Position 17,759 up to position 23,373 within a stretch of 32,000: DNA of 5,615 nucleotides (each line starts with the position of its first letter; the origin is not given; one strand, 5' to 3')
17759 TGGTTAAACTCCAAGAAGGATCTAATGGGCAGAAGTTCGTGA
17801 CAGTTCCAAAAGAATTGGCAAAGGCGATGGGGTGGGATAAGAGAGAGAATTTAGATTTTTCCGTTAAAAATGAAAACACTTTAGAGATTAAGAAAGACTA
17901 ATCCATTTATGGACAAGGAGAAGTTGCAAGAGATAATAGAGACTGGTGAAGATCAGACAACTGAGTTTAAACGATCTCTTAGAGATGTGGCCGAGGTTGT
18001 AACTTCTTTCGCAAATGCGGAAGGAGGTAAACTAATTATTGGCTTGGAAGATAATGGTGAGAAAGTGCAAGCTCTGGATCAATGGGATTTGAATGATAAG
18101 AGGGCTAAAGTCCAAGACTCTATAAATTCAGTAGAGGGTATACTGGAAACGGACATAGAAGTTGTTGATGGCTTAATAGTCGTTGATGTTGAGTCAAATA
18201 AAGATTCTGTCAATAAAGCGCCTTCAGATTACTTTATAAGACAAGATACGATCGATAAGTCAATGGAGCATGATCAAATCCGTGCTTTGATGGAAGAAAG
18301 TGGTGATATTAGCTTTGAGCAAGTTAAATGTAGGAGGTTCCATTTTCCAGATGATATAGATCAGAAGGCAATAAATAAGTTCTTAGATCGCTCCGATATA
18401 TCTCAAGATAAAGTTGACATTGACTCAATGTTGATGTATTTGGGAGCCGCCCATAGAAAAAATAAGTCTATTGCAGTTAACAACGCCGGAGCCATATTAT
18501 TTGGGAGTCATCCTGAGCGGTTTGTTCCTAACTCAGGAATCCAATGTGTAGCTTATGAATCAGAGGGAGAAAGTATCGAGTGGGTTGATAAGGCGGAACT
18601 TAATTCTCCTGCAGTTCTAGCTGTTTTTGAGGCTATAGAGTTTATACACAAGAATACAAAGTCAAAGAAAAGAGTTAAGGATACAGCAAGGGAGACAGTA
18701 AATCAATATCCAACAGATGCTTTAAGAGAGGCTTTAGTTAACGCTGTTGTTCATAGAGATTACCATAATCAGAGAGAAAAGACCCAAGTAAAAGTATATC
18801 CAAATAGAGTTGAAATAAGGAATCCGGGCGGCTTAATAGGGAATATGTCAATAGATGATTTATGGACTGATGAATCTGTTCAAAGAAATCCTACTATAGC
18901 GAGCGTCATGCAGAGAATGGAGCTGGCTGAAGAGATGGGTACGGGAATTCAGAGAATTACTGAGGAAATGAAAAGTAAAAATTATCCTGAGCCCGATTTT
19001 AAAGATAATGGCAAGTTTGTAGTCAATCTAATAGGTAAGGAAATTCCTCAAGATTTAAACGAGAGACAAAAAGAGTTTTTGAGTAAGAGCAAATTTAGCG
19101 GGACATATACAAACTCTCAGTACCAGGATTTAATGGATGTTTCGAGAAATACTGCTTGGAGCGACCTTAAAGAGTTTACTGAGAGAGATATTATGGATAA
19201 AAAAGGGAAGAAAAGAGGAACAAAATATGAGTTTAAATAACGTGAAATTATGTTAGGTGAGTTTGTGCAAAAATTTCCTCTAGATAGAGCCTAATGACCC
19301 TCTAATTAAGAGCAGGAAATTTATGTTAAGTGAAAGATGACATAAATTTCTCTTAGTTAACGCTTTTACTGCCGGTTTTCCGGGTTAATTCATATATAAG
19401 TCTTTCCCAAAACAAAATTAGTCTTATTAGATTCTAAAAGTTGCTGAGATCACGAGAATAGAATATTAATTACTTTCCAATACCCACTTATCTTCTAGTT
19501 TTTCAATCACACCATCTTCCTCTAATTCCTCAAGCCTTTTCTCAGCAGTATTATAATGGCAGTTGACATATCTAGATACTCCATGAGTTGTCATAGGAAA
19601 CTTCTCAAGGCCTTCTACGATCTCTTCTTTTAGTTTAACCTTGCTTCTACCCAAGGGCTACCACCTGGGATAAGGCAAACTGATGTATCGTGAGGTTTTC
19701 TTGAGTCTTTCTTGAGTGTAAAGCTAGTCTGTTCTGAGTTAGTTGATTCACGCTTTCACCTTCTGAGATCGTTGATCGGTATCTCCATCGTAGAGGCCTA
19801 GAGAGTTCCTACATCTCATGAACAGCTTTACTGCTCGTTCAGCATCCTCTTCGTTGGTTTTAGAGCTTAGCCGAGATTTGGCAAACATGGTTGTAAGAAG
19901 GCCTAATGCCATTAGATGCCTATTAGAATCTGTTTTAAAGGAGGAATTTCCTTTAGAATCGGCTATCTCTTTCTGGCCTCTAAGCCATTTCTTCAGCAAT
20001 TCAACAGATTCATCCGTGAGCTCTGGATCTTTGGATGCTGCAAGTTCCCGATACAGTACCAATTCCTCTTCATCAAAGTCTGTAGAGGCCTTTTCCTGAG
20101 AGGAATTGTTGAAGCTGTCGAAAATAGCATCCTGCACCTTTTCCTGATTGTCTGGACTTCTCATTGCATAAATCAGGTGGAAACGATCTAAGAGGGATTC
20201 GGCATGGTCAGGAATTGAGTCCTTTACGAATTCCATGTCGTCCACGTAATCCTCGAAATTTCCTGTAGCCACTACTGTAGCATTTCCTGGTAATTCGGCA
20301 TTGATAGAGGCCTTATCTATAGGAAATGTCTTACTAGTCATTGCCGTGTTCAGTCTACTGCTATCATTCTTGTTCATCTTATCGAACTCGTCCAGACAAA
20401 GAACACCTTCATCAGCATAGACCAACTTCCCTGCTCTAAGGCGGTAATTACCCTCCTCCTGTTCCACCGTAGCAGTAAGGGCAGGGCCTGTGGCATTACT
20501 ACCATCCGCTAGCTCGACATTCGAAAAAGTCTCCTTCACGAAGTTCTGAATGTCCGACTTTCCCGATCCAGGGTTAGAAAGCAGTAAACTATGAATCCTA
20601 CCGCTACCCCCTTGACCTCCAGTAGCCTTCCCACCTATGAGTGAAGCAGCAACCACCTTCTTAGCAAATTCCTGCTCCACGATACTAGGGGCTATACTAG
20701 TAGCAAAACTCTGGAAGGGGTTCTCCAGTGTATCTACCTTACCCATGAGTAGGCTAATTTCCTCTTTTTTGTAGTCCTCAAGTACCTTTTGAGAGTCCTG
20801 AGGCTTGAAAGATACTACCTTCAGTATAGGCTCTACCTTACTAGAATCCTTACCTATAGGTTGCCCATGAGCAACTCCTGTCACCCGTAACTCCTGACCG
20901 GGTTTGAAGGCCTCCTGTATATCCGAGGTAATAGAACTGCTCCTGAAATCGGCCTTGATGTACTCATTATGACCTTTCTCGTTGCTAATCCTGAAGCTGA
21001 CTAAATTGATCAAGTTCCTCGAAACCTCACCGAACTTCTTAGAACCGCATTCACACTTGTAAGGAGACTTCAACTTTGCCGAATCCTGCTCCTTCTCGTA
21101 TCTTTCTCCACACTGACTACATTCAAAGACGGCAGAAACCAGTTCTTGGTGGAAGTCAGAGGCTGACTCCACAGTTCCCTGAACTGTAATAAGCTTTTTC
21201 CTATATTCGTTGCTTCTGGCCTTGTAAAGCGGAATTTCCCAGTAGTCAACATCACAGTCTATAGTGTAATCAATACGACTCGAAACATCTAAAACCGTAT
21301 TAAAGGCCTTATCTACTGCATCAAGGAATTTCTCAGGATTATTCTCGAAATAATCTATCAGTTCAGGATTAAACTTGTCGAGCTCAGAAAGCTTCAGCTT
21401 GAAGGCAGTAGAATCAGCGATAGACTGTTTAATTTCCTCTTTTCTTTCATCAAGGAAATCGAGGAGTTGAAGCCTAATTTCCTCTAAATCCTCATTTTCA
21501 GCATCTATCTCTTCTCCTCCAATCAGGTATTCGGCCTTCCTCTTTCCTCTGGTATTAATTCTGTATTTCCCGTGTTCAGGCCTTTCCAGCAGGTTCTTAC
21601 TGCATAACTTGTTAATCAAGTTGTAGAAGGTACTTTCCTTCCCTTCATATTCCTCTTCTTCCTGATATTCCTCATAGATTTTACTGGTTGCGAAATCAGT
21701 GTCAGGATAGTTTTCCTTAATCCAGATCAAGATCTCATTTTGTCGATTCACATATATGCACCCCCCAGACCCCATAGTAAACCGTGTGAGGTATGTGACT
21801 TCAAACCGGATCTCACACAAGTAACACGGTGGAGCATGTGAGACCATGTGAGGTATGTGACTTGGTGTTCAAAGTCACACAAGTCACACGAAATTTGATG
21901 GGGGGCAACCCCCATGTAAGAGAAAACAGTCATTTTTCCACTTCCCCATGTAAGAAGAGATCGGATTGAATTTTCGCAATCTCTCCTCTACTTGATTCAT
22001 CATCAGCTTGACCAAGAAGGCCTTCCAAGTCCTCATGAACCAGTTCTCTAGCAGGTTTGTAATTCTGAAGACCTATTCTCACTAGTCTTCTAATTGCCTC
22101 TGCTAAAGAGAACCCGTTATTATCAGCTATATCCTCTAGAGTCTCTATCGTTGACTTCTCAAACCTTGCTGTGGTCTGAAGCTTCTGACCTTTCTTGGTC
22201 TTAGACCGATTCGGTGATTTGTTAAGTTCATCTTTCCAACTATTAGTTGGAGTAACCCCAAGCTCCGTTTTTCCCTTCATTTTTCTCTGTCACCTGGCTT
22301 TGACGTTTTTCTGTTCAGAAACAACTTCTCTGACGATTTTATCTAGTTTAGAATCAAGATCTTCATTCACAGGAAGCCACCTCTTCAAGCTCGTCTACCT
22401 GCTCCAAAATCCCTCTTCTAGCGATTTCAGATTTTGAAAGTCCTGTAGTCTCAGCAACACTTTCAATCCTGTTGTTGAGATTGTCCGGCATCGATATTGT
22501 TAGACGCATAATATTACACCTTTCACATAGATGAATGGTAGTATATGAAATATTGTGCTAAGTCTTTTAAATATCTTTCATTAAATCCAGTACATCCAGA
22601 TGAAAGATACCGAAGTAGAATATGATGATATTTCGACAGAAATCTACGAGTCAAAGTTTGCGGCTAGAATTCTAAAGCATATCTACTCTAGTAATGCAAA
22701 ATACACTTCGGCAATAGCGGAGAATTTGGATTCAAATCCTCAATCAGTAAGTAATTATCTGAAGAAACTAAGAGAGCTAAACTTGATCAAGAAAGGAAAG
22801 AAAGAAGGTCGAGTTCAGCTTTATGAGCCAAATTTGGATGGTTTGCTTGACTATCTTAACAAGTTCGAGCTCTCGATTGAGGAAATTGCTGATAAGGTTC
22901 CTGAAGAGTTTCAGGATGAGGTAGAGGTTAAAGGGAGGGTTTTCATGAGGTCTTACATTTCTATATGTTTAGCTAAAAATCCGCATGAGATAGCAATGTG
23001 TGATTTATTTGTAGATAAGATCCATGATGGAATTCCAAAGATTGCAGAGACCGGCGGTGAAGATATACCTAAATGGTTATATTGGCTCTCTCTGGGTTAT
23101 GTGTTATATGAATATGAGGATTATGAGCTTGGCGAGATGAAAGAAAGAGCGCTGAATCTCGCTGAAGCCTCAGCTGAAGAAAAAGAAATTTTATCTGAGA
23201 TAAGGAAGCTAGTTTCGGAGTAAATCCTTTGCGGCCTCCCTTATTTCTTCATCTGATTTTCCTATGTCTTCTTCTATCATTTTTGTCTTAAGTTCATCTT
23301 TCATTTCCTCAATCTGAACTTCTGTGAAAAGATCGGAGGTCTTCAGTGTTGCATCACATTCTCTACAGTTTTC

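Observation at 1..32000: Extreme over-representation of the palindromic hexamer AGGCCT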

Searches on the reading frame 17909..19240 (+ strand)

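Call 6: search_protein_families(library=pfam, proteins=[window:17909-19240:+])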
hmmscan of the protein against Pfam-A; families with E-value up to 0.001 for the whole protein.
window:17909-19240:+ (443 aa): 2 families
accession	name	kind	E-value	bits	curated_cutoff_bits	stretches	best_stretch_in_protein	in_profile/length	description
PF13749.12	HATPase_c_4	-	2.6e-24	85.5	26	1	291-371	3-85/89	Putative ATP-dependent DNA helicase recG C-terminal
PF04326.19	SLFN_AlbA_2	-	8.3e-11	42.9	25.3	1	14-119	1-117/118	Schlafen, AlbA_2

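Call 56: search_protein_families(library=ncbifam, proteins=[window:17909-19240:+], max_evalue=0.01)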
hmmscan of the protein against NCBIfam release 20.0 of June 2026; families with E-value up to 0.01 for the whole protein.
window:17909-19240:+ (443 aa): 0 families

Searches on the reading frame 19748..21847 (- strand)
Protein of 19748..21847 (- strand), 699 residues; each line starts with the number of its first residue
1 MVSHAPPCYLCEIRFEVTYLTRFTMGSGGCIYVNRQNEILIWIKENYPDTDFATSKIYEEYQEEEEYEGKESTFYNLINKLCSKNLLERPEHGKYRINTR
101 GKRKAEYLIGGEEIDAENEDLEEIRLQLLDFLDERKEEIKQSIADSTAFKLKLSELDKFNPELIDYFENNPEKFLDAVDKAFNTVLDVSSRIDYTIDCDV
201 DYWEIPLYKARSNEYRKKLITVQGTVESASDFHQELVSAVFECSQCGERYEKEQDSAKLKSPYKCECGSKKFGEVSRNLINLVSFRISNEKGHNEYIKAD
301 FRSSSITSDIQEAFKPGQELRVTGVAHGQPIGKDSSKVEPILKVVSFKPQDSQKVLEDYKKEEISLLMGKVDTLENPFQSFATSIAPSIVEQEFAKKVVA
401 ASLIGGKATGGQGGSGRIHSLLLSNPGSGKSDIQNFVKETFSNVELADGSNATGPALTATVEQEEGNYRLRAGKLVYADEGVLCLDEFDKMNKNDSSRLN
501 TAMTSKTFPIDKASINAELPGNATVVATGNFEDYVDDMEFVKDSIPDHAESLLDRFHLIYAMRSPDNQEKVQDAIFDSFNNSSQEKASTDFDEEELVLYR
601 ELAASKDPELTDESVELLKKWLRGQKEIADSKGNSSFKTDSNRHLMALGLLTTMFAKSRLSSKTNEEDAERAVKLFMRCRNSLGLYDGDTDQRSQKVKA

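Call 6: search_protein_families(library=pfam, proteins=[window:19748-21847:-])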
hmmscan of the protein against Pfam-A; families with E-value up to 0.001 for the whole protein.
window:19748-21847:- (699 aa): 5 families
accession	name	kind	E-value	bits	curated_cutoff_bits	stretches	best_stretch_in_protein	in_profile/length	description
PF00493.29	MCM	-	2.8e-36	125.2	23.3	1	370-570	7-212/224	MCM P-loop domain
PF17207.9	MCM_OB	-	5.2e-09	36.4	24.8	1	214-326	8-122/126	MCM OB domain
PF01078.27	Mg_chelatase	-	5.5e-05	23.1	20.3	0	467-530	94-157/207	Magnesium chelatase, subunit ChlI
PF17855.7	MCM_lid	-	0.00013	22.8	27.4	1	601-679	8-86/87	MCM AAA-lid domain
PF07728.20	AAA_5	-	0.00016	22.2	22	1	420-566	2-125/139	AAA domain (dynein-related subfamily)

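Call 60: find_related_loci(query=window:19748-21844:-, collection=viral_contigs, flank=10000)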
Query window:19748-21844:- (698 aa) in viral_contigs; peptide patterns used: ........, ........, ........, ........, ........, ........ (x = any residue, [..] = any of these).
77 stretches matched a pattern; 61 encode a relative of the query (tblastn E <= 1e-3); 61 distinct loci.
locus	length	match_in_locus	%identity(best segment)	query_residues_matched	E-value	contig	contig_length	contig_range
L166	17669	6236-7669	28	203-678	7e-39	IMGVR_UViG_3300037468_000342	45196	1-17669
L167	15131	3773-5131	27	228-683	1e-25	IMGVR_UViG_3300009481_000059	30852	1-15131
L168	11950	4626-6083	24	204-684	2e-25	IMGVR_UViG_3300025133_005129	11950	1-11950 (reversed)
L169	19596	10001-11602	25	158-683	5e-25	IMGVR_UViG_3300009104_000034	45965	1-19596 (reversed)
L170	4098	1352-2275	30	371-683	8e-25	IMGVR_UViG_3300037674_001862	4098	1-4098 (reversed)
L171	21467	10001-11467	24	211-698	9e-25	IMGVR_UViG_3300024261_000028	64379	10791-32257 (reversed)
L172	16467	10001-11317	27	228-669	2e-24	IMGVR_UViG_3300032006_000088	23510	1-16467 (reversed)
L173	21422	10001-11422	25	211-683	3e-24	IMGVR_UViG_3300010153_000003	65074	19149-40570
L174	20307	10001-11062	27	316-677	3e-22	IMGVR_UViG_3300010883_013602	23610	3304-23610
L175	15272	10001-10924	29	352-675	3e-23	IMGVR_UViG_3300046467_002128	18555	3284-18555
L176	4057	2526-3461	28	369-684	2e-22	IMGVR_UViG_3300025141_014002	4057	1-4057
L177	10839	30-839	27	415-683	6e-22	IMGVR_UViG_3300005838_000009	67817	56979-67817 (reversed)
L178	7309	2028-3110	27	316-684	2e-21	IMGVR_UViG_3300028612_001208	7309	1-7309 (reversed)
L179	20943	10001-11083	27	316-684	2e-21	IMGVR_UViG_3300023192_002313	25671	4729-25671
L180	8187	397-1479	27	316-684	3e-21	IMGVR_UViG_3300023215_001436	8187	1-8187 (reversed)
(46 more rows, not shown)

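Call 84: find_homologous_proteins(query=window:19748-21844:-, max_evalue=1e-20)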
Query window:19748-21844:- (698 aa): 98 proteins with E <= 1e-20 among 8000 candidates.
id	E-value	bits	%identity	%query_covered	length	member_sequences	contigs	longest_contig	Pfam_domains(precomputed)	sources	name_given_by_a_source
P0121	0.0e+0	1462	100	95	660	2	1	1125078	PF00493.30,PF17207.10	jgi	-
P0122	3.9e-205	701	49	94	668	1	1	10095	PF17855.8,PF00493.30,PF01078.28,PF17207.10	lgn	-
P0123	3.4e-200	685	49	93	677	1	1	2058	PF17855.8,PF00493.30,PF17207.10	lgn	-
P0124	1.1e-191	657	47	94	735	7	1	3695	PF21120.4,PF17855.8,PF00493.30,PF17207.10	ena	-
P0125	4.5e-179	615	45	94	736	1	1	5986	PF04157.23,PF17855.8,PF00493.30,PF17207.10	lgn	-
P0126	2.1e-178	613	45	94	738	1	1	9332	PF00493.30,PF01078.28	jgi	jgi:replicative DNA helicase Mcm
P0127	1.5e-177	610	46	96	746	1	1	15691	PF00493.30,PF17207.10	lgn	-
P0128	1.4e-176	607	45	94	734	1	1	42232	PF17855.8,PF00493.30,PF17207.10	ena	-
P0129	7.8e-171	588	45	93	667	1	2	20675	PF17855.8,PF00493.30,PF07728.21,PF01078.28,PF17207.10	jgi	jgi:DNA replicative helicase MCM subunit Mcm2 (Cdc46/Mcm family)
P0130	1.0e-169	584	45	94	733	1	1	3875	PF17855.8,PF00493.30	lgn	-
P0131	2.6e-162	560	43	94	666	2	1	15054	PF00493.30,PF01078.28,PF17207.10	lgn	-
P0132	8.4e-162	558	43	94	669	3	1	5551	PF00493.30,PF07728.21,PF01078.28,PF17207.10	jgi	jgi:DNA replicative helicase MCM subunit Mcm2 (Cdc46/Mcm family)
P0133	2.2e-157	544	42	94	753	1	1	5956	PF00493.30,PF07728.21,PF01078.28,PF17207.10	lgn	-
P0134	1.2e-155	538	40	94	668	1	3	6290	PF00493.30,PF01078.28,PF17207.10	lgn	-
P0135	2.5e-154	534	41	94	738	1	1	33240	PF17855.8,PF00493.30,PF17207.10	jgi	-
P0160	1.0e-60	224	31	77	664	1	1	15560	PF21120.4,PF07726.18,PF17855.8,PF00493.30,PF07728.21,PF01078.28,PF17207.10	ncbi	ncbi:MAG: minichromosome maintenance protein MCM [Candidatus Nanohalobium sp.]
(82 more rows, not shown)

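Call 85: find_encoding_contigs(protein=P0160, flank=10000, max_places=2)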
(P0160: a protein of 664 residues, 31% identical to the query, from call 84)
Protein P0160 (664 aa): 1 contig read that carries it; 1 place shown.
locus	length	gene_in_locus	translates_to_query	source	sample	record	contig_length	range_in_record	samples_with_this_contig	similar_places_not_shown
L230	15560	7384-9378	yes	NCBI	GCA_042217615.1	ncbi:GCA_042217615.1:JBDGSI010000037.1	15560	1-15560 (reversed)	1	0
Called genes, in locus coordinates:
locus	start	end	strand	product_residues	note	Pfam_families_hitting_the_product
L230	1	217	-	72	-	PF23613:ELP3_N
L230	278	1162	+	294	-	PF25145:NfeD1b_N (weak), PF01343:Peptidase_S49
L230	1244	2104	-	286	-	PF01978:TrmB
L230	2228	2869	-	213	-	PF00881:Nitroreductase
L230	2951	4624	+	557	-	PF04675:DNA_ligase_A_N, PF01068:DNA_ligase_A_M, PF04679:DNA_ligase_A_C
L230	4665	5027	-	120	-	-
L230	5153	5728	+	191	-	PF00827:Ribosomal_L15e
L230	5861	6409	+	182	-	PF00352:TBP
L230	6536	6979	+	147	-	PF00293:NUDIX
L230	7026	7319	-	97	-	PF01329:Pterin_4a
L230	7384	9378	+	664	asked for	PF17207:MCM_OB, PF00493:MCM, PF07726:AAA_3 (weak), PF07728:AAA_5 (weak), PF01078:Mg_chelatase, PF17855:MCM_lid, PF21120: (weak)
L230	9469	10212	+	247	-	PF01336:tRNA_anti-codon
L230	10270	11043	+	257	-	-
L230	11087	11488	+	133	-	PF01873:eIF-5_eIF-2B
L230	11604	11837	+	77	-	-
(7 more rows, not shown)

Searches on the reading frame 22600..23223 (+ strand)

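Call 6: search_protein_families(library=pfam, proteins=[window:22600-23223:+])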
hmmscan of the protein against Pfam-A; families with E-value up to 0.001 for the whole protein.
window:22600-23223:+ (207 aa): 5 families
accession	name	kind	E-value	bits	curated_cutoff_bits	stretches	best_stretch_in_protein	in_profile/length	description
PF01022.26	HTH_5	-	7.3e-05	23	22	1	32-65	14-47/47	Bacterial regulatory protein, arsR family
PF10007.15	DUF2250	-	0.00016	22.2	24.4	1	15-66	4-55/93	Uncharacterized protein conserved in archaea (DUF2250)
PF13463.12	HTH_27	-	0.00023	21.8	22.2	1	23-71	7-58/68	Winged helix DNA-binding domain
PF25212.1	HVO_A0114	-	0.00025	21.2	27.6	1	23-73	26-76/84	HVO_A0114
PF01047.28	MarR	-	0.00065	20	24.6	0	23-68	7-52/59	MarR family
